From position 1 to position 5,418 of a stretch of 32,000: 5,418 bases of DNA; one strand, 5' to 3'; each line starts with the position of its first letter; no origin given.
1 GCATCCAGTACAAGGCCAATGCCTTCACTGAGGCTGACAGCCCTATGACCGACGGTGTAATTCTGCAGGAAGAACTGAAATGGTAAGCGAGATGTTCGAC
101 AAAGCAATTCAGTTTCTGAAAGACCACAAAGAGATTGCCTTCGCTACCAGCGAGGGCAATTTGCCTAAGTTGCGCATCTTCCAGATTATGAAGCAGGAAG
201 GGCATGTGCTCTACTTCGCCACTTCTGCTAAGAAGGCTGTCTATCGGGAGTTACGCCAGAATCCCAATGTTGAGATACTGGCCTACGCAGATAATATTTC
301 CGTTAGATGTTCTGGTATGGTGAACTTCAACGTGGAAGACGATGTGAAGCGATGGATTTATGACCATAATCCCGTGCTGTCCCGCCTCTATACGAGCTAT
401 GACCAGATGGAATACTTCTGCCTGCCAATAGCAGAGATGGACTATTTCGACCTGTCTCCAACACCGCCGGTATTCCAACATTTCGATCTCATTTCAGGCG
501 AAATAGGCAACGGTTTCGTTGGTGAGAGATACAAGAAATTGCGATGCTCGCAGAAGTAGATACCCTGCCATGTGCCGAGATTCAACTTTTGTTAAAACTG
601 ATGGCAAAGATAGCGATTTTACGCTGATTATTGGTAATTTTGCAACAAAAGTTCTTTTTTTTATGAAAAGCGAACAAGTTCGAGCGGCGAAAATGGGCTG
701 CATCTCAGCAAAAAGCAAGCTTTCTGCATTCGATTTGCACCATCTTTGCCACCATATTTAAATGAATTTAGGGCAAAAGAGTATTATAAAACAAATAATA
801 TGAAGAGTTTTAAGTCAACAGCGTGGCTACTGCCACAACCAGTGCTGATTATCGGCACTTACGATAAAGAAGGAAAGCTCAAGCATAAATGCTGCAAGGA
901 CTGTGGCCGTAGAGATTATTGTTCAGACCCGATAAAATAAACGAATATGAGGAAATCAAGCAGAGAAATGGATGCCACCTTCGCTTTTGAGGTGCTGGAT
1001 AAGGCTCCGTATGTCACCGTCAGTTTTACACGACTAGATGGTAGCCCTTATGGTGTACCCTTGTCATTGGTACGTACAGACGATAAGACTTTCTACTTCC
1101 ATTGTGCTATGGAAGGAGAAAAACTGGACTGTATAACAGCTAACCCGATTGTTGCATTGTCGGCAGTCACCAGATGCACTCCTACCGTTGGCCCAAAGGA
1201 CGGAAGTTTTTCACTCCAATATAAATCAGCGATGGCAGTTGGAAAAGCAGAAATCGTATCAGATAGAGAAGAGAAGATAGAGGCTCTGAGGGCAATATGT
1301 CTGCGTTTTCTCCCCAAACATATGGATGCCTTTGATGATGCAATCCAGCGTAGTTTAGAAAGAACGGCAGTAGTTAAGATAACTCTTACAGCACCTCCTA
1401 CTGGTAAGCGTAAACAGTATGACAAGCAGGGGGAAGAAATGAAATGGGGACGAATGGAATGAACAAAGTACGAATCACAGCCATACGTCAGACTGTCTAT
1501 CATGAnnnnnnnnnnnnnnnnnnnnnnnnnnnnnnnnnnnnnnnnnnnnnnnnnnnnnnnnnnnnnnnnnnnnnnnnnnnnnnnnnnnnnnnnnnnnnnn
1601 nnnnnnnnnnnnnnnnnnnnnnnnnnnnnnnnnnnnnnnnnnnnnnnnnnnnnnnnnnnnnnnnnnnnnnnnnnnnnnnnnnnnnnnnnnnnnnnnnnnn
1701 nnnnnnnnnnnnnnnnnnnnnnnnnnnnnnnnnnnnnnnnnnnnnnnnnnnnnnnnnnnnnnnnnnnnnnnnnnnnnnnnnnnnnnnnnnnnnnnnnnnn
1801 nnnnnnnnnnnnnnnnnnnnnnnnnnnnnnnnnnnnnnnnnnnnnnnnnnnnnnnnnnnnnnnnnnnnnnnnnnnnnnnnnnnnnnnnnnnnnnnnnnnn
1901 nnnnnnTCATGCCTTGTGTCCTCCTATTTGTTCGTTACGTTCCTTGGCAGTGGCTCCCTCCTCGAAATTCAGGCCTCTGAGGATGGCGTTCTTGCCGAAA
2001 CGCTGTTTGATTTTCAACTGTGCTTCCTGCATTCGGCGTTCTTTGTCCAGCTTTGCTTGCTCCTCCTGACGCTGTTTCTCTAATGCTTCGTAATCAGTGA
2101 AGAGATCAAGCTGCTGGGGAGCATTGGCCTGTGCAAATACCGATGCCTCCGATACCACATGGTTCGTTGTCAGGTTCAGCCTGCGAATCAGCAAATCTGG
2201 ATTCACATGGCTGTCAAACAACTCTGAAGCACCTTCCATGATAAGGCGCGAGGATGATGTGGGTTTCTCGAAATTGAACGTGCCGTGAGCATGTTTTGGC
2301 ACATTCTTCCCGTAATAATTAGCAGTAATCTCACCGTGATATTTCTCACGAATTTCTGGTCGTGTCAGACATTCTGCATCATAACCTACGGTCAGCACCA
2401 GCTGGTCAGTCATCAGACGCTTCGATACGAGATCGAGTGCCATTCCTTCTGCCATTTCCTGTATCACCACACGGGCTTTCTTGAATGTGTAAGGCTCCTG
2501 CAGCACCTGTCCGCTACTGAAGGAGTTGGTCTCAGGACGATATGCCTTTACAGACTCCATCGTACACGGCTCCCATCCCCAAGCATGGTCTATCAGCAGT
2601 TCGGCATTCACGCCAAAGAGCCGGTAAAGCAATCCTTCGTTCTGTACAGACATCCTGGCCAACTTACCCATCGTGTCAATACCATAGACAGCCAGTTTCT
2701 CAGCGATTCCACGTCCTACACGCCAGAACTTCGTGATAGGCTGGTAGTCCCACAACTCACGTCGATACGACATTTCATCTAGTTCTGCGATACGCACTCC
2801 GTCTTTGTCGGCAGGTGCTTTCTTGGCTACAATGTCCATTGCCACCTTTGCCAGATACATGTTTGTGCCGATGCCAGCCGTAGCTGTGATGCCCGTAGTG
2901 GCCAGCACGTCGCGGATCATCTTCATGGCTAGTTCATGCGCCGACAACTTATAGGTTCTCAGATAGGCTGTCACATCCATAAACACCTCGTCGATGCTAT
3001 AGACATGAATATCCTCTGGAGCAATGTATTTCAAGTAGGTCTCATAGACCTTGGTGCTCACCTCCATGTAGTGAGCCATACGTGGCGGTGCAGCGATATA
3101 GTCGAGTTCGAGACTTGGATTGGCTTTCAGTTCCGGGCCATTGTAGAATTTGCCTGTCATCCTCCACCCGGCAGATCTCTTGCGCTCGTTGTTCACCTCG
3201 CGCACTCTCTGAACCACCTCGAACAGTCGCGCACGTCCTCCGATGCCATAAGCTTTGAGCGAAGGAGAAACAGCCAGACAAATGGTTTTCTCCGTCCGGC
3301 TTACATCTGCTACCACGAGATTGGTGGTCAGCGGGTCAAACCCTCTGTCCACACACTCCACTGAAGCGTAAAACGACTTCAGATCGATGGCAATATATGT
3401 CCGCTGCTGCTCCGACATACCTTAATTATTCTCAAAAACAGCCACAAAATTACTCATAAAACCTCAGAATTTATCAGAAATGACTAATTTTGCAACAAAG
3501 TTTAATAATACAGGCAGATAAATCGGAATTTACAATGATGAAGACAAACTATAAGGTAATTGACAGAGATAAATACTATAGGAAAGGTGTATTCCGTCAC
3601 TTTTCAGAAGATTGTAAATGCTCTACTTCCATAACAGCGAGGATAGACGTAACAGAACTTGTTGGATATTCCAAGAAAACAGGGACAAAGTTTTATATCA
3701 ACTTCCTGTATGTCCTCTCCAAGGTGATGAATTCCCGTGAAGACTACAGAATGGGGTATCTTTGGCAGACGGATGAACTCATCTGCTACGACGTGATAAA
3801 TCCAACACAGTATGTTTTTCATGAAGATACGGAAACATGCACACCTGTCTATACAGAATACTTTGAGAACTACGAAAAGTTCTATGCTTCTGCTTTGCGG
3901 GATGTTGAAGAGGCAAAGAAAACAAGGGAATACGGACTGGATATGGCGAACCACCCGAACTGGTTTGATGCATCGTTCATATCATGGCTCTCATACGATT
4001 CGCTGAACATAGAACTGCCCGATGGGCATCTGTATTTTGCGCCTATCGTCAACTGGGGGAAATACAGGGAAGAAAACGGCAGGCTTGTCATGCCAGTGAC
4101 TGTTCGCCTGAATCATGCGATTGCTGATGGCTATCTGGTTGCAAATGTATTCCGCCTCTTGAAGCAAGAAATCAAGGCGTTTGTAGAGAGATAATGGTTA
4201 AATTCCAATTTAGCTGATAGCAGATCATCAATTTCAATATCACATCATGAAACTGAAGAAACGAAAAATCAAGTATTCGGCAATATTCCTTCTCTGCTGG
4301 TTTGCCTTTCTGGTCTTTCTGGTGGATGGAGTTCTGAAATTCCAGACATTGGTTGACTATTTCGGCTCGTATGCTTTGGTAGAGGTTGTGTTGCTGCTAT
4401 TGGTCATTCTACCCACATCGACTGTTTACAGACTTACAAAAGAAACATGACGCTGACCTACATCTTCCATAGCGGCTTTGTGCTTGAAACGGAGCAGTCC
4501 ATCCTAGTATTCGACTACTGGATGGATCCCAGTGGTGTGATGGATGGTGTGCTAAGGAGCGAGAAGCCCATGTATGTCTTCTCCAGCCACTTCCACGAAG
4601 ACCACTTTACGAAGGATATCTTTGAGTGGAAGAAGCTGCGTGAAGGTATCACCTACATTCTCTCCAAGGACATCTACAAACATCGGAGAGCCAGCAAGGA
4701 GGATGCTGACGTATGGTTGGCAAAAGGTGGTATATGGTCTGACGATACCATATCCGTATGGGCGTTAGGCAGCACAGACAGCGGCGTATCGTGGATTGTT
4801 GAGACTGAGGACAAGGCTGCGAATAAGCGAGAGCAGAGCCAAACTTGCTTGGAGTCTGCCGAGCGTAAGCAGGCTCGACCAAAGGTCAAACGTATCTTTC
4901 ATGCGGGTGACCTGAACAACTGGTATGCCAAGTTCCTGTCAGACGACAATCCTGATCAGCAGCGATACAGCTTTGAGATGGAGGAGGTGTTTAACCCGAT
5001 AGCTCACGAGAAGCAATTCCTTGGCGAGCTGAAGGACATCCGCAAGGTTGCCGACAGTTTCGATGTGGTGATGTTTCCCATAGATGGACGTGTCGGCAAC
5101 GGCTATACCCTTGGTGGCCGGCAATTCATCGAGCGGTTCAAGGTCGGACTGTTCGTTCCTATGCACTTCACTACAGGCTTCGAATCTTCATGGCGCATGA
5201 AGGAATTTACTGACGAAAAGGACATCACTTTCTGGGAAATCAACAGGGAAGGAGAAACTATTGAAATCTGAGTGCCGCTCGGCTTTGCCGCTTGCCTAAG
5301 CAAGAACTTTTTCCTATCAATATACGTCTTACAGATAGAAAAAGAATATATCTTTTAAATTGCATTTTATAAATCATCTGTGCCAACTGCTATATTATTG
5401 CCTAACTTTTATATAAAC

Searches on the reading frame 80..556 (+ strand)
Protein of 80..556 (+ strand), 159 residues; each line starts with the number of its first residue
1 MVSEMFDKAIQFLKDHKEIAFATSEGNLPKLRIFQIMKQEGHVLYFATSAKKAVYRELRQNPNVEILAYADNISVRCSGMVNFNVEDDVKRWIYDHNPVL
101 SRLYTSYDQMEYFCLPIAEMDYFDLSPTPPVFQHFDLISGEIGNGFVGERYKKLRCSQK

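Call 35: search_protein_families(library=pfam, proteins=[window:80-556:+], max_evalue=0.001)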
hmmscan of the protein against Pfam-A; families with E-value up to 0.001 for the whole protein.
window:80-556:+ (159 aa): 1 family
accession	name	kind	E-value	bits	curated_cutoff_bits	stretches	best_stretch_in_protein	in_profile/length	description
PF01243.27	PNPOx_N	-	7.4e-07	30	28.1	1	8-93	4-85/120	Pyridoxamine 5'-phosphate oxidase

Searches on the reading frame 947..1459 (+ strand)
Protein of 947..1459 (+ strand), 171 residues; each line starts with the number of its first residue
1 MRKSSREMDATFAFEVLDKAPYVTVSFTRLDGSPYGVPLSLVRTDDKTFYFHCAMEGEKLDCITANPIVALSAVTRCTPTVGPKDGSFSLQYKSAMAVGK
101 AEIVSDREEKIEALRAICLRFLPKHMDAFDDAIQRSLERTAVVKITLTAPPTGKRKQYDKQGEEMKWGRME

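Call 35: search_protein_families(library=pfam, proteins=[window:947-1459:+], max_evalue=0.001)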
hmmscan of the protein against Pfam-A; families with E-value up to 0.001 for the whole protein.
window:947-1459:+ (171 aa): 2 families
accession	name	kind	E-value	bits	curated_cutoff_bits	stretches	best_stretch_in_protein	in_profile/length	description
PF12900.13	Pyridox_ox_2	-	7.7e-18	65.2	27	1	14-148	6-134/140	Pyridoxamine 5'-phosphate oxidase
PF01243.27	PNPOx_N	-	7.7e-12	46.1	28.1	1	15-147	7-113/120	Pyridoxamine 5'-phosphate oxidase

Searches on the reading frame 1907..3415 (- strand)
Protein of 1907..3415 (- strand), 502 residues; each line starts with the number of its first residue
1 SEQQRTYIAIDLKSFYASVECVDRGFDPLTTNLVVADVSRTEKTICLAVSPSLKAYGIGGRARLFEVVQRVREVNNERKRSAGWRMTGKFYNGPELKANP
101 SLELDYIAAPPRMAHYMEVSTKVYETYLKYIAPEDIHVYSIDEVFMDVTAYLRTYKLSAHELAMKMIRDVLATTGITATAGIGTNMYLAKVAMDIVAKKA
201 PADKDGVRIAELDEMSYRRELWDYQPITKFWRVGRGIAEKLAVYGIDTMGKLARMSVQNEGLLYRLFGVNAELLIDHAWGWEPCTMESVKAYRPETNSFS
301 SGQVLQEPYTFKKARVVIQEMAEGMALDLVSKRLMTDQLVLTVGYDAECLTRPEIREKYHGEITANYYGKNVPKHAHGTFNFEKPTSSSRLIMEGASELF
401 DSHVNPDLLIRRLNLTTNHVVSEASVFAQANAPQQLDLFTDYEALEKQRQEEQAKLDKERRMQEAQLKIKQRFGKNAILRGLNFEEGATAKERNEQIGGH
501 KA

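Call 35: search_protein_families(library=pfam, proteins=[window:1907-3415:-], max_evalue=0.001)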
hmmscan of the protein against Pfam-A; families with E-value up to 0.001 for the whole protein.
window:1907-3415:- (502 aa): 2 families
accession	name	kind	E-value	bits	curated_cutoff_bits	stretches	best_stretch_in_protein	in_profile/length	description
PF00817.25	IMS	-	3.2e-26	92.5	23.2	1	10-194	1-148/148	impB/mucB/samB family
PF11799.13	IMS_C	-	3.6e-09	37.4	20.7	1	297-429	2-100/109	impB/mucB/samB family C-terminal domain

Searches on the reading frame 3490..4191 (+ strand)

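Call 35: search_protein_families(library=pfam, proteins=[window:3490-4191:+], max_evalue=0.001)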
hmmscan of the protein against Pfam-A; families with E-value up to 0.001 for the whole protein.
window:3490-4191:+ (234 aa): 1 family
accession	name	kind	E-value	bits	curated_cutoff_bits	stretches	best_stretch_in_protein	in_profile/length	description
PF00302.23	CAT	-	1.8e-44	152.6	23.5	1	20-221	2-201/205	Chloramphenicol acetyltransferase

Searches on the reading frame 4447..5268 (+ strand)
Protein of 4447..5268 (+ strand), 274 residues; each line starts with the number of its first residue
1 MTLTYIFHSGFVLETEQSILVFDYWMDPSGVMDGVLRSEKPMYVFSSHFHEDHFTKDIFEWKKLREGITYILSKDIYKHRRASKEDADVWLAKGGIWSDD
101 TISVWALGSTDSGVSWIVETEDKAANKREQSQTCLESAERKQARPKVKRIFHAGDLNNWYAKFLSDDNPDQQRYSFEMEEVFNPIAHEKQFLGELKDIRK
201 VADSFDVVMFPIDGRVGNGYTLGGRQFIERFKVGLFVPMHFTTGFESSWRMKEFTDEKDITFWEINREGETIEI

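Call 35: search_protein_families(library=pfam, proteins=[window:4447-5268:+], max_evalue=0.001)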
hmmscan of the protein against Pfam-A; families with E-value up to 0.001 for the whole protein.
window:4447-5268:+ (274 aa): 1 family
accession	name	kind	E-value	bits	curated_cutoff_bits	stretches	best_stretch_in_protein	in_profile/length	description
PF13483.12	Lactamase_B_3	-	3.7e-05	24.2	24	0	3-226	2-143/160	Beta-lactamase superfamily domain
